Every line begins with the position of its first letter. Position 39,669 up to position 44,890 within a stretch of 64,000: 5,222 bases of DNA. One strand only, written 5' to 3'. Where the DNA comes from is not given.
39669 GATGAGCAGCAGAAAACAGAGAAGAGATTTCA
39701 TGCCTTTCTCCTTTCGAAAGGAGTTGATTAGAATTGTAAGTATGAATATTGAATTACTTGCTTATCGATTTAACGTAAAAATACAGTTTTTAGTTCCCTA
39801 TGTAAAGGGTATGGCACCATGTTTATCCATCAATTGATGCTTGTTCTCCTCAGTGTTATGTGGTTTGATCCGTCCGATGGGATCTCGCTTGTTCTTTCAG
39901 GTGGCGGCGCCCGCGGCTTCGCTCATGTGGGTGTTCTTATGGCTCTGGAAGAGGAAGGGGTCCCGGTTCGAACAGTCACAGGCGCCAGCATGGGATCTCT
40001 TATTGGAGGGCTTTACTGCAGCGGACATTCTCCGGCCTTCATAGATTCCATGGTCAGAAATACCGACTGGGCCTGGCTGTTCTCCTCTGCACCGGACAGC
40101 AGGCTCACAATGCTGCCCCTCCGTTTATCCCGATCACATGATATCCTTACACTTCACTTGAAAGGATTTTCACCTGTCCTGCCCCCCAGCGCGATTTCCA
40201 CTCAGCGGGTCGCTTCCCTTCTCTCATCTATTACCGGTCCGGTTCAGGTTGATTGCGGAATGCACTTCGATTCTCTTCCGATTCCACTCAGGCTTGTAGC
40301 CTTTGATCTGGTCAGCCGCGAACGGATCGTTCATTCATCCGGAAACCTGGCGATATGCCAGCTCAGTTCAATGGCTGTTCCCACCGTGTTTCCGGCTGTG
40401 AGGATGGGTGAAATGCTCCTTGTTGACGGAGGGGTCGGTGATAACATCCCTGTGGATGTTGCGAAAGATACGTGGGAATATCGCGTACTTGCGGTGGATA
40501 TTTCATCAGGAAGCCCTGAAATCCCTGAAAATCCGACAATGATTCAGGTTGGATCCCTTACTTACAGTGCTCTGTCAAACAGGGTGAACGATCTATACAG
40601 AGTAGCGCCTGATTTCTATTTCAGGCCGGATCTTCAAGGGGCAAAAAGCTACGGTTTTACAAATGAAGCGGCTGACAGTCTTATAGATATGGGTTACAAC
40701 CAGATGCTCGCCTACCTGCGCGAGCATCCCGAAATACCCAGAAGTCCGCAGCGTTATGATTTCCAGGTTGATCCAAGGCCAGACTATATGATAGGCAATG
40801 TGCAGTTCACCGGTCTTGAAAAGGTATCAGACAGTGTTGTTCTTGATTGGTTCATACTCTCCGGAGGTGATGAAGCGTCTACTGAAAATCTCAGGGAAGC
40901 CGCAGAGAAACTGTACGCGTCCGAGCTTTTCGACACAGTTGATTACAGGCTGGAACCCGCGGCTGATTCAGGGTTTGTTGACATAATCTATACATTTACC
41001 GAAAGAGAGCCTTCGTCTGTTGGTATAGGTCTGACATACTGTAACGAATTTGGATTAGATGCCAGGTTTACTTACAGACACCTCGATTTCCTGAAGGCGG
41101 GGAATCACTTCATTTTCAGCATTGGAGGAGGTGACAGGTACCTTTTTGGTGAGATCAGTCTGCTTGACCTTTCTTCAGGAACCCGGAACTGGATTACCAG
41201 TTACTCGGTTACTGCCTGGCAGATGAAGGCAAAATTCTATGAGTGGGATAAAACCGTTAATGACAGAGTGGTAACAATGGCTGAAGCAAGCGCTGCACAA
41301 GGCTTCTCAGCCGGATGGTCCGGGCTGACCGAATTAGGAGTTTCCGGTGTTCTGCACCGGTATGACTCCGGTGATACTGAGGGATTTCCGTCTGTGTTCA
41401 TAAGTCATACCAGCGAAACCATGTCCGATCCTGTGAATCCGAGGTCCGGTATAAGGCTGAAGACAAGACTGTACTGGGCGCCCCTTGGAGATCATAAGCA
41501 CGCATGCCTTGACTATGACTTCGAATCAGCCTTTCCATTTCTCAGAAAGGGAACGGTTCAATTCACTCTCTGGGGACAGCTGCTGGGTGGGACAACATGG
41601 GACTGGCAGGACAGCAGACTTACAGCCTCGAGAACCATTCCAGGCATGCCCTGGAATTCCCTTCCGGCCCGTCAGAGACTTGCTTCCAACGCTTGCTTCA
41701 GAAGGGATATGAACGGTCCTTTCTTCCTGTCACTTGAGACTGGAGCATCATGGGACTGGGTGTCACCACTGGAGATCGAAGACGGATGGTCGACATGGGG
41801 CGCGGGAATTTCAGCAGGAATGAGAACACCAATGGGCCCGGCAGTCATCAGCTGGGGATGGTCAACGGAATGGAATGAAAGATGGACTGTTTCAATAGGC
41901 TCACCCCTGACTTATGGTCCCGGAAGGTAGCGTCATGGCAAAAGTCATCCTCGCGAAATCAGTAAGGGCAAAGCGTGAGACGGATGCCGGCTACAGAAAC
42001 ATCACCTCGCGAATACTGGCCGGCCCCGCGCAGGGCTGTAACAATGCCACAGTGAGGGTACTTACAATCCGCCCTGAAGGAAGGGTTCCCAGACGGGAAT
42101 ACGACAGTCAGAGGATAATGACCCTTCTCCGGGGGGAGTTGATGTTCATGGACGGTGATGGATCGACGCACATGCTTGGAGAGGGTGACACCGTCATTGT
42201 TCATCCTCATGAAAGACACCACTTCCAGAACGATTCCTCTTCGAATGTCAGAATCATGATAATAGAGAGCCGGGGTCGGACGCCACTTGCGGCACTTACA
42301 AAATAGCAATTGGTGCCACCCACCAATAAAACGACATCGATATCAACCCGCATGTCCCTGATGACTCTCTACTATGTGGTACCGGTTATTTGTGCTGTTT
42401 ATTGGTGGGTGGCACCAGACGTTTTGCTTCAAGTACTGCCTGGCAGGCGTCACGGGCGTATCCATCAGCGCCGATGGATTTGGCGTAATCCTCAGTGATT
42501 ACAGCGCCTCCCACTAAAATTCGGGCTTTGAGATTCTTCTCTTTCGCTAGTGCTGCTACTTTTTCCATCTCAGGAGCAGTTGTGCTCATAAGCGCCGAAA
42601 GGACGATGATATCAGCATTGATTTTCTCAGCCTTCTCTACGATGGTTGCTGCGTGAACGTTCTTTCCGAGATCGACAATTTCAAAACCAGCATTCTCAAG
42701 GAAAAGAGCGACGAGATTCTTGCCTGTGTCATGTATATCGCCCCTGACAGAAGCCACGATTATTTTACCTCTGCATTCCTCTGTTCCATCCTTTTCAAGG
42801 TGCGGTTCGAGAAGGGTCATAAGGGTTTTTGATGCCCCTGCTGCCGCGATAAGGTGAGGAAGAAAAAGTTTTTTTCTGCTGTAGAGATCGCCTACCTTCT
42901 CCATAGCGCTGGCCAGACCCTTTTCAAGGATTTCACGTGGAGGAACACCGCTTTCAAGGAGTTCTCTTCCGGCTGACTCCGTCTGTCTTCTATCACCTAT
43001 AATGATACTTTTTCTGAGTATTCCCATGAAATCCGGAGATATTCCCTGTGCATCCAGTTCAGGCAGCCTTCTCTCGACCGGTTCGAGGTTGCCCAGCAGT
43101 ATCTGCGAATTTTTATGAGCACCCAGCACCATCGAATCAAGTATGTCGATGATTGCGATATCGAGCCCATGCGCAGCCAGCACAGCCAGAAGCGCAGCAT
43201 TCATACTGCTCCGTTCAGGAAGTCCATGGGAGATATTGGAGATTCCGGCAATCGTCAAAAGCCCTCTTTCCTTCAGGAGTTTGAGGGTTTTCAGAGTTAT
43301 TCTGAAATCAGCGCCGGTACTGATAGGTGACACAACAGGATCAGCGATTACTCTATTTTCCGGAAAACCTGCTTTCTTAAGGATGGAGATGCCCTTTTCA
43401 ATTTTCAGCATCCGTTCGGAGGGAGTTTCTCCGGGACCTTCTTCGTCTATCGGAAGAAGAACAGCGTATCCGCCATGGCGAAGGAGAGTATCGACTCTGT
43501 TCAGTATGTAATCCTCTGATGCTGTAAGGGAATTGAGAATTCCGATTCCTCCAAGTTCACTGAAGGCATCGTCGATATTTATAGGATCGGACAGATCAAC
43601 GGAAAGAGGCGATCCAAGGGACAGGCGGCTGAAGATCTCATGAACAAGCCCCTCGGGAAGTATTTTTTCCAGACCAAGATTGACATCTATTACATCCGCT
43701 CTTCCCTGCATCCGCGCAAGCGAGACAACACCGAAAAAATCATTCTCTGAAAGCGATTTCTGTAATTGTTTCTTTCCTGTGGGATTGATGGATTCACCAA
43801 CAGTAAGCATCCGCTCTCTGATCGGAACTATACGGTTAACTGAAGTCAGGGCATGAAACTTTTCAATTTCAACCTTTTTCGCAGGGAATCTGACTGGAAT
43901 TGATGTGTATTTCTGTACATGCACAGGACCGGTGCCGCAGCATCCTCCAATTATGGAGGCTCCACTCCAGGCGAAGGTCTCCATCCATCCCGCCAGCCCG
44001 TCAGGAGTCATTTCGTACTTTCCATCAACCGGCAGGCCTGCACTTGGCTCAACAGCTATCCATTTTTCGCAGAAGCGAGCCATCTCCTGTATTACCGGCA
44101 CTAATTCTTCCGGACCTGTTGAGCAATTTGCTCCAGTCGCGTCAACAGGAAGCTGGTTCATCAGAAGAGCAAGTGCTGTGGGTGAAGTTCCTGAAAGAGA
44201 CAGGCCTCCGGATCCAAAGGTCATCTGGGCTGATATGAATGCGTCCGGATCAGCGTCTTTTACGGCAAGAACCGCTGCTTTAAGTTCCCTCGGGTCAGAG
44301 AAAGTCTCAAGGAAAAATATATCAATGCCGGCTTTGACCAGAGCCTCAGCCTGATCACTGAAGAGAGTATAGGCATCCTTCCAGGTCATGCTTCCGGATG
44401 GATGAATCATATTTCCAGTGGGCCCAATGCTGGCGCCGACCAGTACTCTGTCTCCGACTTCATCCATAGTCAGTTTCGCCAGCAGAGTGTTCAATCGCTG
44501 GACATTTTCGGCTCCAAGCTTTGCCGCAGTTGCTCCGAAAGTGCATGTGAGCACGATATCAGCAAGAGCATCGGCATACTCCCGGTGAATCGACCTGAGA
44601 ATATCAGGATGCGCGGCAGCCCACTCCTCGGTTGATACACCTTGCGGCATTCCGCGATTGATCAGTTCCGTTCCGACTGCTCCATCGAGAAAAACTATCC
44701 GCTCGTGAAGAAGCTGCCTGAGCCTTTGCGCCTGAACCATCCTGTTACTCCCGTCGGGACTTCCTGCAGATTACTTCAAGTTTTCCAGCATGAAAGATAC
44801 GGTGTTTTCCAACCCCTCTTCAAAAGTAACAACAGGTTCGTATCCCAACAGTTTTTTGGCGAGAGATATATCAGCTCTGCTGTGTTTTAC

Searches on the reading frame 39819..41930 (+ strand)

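Call 16: search_protein_families(library=pfam, proteins=[window:39819-41930:+], max_evalue=0.0001)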
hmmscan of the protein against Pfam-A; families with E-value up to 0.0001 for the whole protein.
window:39819-41930:+ (703 aa): 2 families
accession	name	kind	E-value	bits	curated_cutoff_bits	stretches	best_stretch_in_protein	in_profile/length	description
PF01734.28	Patatin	-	2.1e-26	93.7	27.7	1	24-215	1-190/191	Patatin-like phospholipase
PF07244.20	POTRA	-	4e-06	27.9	21.3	1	323-396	1-79/79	Surface antigen variable number repeat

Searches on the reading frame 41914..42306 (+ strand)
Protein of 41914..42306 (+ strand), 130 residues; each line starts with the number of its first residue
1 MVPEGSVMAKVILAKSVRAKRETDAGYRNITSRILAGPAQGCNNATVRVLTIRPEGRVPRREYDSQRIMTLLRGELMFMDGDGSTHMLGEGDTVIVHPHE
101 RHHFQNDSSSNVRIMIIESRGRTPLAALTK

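Call 3: search_protein_families(library=pfam, proteins=[window:41914-42306:+], max_evalue=0.01)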
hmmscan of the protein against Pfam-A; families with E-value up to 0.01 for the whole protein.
window:41914-42306:+ (130 aa): 4 families
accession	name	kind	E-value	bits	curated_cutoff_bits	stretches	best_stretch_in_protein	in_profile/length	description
PF07883.17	Cupin_2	-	9e-09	35.4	27.2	1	51-117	4-69/70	Cupin domain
PF02311.25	AraC_binding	-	3.7e-06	27.1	21.1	1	58-120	16-77/135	AraC-like ligand binding domain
PF05899.18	Cupin_3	-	0.00097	19.2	23.5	1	60-99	20-59/74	EutQ-like cupin domain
PF12852.13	Cupin_6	-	0.0038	17.5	26.7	1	62-110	32-80/183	Cupin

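Call 4: search_protein_families(library=ncbifam, proteins=[window:41914-42306:+], max_evalue=0.01)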
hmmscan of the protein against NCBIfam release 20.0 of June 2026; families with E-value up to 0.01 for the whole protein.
window:41914-42306:+ (130 aa): 4 families
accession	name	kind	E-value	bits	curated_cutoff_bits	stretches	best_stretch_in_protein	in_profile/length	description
TIGR03214.2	ura-cupin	equivalog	0.00017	21.2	200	1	25-119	28-123/249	(S)-ureidoglycine aminohydrolase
NF008376.0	PRK11171.1-5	equivalog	0.0011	18.2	338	1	27-117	49-141/278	(S)-ureidoglycine aminohydrolase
NF008373.0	PRK11171.1-2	equivalog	0.0067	15.6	445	1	31-117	53-141/274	(S)-ureidoglycine aminohydrolase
NF007408.0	PRK09943.1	equivalog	0.009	15.6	211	0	64-115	127-177/185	HTH-type transcriptional regulator PuuR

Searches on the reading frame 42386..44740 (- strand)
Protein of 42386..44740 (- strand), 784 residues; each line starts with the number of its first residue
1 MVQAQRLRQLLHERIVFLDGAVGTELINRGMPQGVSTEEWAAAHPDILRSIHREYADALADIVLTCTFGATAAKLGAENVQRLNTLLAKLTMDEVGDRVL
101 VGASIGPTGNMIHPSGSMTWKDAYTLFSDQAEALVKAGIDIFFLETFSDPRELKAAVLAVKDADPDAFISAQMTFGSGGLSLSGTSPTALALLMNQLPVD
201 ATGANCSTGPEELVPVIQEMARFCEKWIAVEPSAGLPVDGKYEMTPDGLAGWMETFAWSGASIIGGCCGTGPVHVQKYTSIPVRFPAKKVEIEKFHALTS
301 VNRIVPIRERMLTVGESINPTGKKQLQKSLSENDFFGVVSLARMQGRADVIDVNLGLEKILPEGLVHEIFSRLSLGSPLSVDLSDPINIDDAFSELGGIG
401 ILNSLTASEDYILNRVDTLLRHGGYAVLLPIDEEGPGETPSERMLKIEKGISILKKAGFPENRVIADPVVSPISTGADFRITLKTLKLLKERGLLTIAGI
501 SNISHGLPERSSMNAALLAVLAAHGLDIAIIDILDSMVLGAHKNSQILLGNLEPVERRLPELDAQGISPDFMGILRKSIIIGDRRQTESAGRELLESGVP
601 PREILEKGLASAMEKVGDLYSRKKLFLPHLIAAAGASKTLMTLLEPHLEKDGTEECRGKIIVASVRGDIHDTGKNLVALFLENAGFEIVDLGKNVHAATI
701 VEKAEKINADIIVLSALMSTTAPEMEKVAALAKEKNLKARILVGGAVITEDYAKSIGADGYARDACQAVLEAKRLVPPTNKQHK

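Call 3: search_protein_families(library=pfam, proteins=[window:42386-44740:-], max_evalue=0.01)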
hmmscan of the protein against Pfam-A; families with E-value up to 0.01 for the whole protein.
window:42386-44740:- (784 aa): 4 families
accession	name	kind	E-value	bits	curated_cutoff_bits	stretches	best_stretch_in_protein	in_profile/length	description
PF02574.22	S-methyl_trans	-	2.2e-57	195.5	22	1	17-278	2-279/283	Homocysteine S-methyltransferase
PF02310.24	B12-binding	-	2e-27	95.9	32.1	1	658-769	1-120/121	B12 binding domain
PF02607.22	B12-binding_2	-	1.9e-13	50.9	23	1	575-645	5-74/74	B12 binding domain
PF00809.28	Pterin_bind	-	1e-08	35.6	25.5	1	347-531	48-243/244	Pterin binding enzyme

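Call 4: search_protein_families(library=ncbifam, proteins=[window:42386-44740:-], max_evalue=0.01)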
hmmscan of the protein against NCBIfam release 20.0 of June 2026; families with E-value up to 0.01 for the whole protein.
window:42386-44740:- (784 aa): 21 families
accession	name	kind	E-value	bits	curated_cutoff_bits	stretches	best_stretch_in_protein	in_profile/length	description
TIGR02082.1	metH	equivalog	2e-108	363.5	1010.85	2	38-532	42-585/1182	methionine synthase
NF007024.0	PRK09490.1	equivalog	1.7e-88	297.7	1497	2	4-531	9-601/1234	methionine synthase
NF006396.0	PRK08645.1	equivalog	8e-59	199.3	453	1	5-280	2-282/611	bifunctional homocysteine S-methyltransferase/methylenetetrahydrofolate reductase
NF005718.0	PRK07534.1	equivalog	2.9e-56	191.1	338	1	4-279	3-291/337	betaine--homocysteine S-methyltransferase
TIGR02370.1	pyl_corrinoid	subfamily_domain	3.9e-50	170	215.3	1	576-768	3-197/197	methyltransferase cognate corrinoid protein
NF041607.1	dimeth_corrin_MtbC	equivalog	9.9e-45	152.6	350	1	596-775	21-202/203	dimethylamine corrinoid protein MtbC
NF047996.1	corrin_MtgC_2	exception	7.8e-40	136.6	370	1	576-776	9-210/212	glycine betaine-specific corrinoid protein MtgC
NF047995.1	corrinoid_MtgC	exception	8.5e-40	136.5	310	1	574-776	7-213/215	glycine betaine-specific corrinoid protein MtgC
NF040669.1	MtaC2_Meth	equivalog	1.8e-33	116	450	1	576-768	47-238/267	methanol--corrinoid protein MtaC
NF005719.0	PRK07535.1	domain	1.4e-31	109.6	259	1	311-551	1-247/268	methyltetrahydrofolate:corrinoid/iron-sulfur protein methyltransferase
NF040655.1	MtaC_Meth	equivalog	3.9e-26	91.6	420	1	576-773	40-235/253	methanol--corrinoid protein MtaC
NF007020.0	PRK09485.1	equivalog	1.2e-23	83.6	215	1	8-277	6-298/306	homocysteine S-methyltransferase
NF052513.1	TransRegCarH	equivalog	9.9e-10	38.1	400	1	575-759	87-262/274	HTH-type transcriptional repressor CarH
NF040758.1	CODH_ACS_meth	exception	1.1e-09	38.1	370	1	309-551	2-251/261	carbon monoxide dehydrogenase/acetyl-CoA synthase methytransferase subunit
NF002612.0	PRK02261.1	equivalog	4.5e-09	36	110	1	659-748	5-95/148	methylaspartate mutase subunit S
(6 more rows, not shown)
